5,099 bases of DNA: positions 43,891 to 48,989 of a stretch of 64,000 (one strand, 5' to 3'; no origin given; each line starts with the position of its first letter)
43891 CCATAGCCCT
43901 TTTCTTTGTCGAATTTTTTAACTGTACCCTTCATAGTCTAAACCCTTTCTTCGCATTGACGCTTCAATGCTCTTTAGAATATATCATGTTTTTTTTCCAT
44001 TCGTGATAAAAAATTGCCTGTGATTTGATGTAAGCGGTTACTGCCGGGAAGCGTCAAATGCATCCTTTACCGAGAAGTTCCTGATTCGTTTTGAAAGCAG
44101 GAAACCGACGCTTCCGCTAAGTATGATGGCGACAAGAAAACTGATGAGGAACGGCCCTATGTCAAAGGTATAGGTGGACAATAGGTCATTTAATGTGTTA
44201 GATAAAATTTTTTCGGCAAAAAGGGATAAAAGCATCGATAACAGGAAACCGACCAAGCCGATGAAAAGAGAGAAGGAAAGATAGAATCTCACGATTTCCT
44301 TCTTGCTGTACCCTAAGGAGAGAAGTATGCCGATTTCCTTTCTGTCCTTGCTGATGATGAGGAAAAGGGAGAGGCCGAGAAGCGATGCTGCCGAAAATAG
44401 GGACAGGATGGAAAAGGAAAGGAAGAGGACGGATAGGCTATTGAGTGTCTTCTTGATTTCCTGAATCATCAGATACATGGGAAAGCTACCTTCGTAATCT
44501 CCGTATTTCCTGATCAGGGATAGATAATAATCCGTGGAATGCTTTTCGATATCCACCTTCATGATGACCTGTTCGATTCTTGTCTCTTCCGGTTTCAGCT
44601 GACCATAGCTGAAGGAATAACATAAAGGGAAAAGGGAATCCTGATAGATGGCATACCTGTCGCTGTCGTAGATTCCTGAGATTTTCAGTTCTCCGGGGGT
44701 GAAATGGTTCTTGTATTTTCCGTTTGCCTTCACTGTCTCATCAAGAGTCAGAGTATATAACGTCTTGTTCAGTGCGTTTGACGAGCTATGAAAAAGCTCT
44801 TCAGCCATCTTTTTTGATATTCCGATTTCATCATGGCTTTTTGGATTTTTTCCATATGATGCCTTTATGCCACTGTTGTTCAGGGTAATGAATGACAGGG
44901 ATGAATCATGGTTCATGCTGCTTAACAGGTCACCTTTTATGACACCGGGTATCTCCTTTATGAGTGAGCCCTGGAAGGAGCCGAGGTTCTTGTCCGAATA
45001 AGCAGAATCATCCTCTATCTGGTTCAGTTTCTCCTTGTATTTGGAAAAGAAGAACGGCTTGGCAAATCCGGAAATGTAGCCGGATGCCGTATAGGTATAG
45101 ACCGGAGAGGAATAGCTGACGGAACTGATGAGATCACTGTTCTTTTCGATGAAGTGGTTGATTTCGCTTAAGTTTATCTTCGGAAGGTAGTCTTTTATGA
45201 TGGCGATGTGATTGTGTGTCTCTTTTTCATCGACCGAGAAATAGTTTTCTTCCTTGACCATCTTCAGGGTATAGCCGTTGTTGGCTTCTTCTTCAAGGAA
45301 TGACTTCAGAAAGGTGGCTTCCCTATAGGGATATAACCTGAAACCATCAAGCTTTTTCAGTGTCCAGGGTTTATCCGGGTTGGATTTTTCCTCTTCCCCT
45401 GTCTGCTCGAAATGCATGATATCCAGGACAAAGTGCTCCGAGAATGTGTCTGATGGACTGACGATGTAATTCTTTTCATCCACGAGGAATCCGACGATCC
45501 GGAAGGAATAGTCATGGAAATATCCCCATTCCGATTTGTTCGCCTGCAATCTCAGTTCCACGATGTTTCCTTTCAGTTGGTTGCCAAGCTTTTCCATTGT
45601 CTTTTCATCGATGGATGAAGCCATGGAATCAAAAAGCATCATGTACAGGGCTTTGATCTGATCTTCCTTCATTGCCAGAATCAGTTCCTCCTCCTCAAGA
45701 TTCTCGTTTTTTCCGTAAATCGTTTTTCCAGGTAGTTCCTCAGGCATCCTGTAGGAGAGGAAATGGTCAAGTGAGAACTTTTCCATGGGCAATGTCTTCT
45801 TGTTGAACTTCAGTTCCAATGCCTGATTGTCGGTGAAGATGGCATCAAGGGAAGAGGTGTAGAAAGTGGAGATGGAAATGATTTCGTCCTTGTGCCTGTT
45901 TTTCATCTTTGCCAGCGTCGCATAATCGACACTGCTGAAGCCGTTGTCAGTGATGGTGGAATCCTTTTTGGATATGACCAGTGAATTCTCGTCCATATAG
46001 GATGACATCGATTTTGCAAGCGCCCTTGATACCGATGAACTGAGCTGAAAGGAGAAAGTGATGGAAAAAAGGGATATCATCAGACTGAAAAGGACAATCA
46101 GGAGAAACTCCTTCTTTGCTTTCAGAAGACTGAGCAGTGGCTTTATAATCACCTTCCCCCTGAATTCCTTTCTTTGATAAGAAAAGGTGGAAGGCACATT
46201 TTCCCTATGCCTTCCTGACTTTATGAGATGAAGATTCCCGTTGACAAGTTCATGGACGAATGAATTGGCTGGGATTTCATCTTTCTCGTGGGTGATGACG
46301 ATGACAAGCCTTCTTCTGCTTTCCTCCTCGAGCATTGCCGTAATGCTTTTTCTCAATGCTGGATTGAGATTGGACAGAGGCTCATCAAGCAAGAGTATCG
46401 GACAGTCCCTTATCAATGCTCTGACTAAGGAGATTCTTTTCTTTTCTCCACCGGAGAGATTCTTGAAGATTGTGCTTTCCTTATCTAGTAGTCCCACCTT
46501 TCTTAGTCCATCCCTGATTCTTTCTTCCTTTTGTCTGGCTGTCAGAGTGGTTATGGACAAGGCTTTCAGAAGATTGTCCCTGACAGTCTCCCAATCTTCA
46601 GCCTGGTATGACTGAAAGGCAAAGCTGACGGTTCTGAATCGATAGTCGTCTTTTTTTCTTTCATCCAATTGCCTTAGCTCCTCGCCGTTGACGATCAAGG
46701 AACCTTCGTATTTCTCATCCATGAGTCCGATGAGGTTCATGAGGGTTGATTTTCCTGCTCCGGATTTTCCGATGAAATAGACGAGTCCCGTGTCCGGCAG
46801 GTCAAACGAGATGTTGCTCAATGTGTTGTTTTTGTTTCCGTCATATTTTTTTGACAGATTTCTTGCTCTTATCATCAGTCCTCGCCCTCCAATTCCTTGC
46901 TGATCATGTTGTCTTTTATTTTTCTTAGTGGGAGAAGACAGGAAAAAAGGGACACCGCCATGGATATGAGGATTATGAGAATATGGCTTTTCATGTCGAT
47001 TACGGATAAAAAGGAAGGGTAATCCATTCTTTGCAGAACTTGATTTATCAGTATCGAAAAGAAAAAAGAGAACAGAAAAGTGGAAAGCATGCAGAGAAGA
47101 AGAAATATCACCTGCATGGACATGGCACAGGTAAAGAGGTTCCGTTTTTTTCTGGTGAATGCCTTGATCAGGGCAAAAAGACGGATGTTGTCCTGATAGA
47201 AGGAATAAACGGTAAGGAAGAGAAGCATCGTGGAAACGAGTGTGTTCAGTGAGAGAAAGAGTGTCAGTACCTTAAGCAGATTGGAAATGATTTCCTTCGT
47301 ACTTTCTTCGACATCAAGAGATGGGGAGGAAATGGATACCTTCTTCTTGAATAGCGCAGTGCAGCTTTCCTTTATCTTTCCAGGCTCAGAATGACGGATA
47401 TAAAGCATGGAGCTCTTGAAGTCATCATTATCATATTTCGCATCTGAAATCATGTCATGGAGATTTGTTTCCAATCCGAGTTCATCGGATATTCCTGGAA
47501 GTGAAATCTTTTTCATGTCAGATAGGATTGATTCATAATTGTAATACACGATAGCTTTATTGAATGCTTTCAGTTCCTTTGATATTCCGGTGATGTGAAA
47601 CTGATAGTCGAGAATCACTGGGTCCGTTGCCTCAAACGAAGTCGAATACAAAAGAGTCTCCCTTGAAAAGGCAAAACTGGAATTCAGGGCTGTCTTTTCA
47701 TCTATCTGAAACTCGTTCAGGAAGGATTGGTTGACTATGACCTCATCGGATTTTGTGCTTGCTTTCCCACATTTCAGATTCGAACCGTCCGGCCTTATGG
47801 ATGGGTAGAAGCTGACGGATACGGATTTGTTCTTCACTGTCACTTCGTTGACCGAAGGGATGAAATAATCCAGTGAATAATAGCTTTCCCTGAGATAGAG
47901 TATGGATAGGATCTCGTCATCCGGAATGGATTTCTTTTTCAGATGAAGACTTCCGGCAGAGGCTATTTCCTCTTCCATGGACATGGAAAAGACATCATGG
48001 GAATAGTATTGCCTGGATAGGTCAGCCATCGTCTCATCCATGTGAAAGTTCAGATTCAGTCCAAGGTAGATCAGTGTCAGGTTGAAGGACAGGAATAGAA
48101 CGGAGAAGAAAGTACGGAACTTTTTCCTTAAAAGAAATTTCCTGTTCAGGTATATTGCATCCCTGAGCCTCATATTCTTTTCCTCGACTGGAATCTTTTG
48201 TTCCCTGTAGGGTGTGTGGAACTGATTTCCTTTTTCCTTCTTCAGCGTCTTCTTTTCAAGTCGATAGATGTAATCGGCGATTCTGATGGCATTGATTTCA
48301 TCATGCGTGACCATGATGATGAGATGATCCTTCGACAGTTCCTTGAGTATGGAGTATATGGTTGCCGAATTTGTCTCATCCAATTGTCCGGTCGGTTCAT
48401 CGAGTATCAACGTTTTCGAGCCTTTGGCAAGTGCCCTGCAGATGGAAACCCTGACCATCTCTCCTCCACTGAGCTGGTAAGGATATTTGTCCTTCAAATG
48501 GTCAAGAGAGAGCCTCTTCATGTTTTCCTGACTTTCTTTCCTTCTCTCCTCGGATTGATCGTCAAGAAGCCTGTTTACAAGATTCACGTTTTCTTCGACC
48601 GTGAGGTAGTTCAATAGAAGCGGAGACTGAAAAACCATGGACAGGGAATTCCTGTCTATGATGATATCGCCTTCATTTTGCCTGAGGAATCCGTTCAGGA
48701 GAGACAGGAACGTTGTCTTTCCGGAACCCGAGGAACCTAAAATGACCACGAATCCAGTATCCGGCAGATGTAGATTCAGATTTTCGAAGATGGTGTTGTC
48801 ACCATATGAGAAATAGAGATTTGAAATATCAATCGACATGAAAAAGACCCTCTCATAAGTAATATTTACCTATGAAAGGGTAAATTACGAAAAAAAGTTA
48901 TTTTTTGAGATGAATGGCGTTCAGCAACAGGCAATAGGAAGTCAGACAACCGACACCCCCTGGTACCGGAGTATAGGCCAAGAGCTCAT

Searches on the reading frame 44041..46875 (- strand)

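Call 10: search_protein_families(library=pfam, proteins=[window:44041-46875:-], max_evalue=0.001)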
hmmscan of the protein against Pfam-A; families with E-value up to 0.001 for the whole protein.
window:44041-46875:- (945 aa): 4 families
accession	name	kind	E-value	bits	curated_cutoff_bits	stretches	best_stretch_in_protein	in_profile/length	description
PF00005.33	ABC_tran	-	9e-27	94.8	25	1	19-167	1-136/137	ABC transporter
PF02687.27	FtsX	-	5.8e-17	62.3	25.5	1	820-935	2-119/120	FtsX-like permease C-terminal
PF13304.12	AAA_21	-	2.4e-09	38.1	27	1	134-196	232-298/304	AAA domain, putative AbiEii toxin, Type IV TA system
PF02463.25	SMC_N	-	4.5e-08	33.2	40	1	30-200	25-201/220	RecF/RecN/SMC N terminal domain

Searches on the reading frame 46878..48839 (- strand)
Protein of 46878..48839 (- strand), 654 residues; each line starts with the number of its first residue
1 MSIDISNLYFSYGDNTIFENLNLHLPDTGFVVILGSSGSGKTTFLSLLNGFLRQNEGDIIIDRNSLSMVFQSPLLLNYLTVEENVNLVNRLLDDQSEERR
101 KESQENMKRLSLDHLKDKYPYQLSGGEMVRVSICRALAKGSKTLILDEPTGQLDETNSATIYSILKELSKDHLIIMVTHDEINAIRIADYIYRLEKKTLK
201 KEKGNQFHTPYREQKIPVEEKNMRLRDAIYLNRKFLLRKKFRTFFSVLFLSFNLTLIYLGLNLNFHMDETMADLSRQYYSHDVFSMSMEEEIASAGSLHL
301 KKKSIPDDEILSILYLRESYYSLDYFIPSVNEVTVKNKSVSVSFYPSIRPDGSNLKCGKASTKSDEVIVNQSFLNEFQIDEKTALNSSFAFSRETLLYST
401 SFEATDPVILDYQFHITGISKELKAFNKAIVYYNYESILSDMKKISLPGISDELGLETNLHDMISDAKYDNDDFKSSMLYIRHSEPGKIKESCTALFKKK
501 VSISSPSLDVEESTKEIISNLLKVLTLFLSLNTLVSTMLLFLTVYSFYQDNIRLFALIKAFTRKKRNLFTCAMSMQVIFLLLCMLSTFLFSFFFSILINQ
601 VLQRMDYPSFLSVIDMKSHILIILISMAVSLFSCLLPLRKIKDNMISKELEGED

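Call 10: search_protein_families(library=pfam, proteins=[window:46878-48839:-], max_evalue=0.001)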
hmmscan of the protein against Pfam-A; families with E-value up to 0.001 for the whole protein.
window:46878-48839:- (654 aa): 4 families
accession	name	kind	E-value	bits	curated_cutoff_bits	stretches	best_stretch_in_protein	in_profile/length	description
PF00005.33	ABC_tran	-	2.9e-26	93.1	25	1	19-150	2-136/137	ABC transporter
PF02687.27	FtsX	-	2.7e-06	27.9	25.5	1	528-641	3-115/120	FtsX-like permease C-terminal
PF02463.25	SMC_N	-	2.6e-05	24.2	40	1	27-196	23-213/220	RecF/RecN/SMC N terminal domain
PF13304.12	AAA_21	-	0.00017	22.2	27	0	30-111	1-97/304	AAA domain, putative AbiEii toxin, Type IV TA system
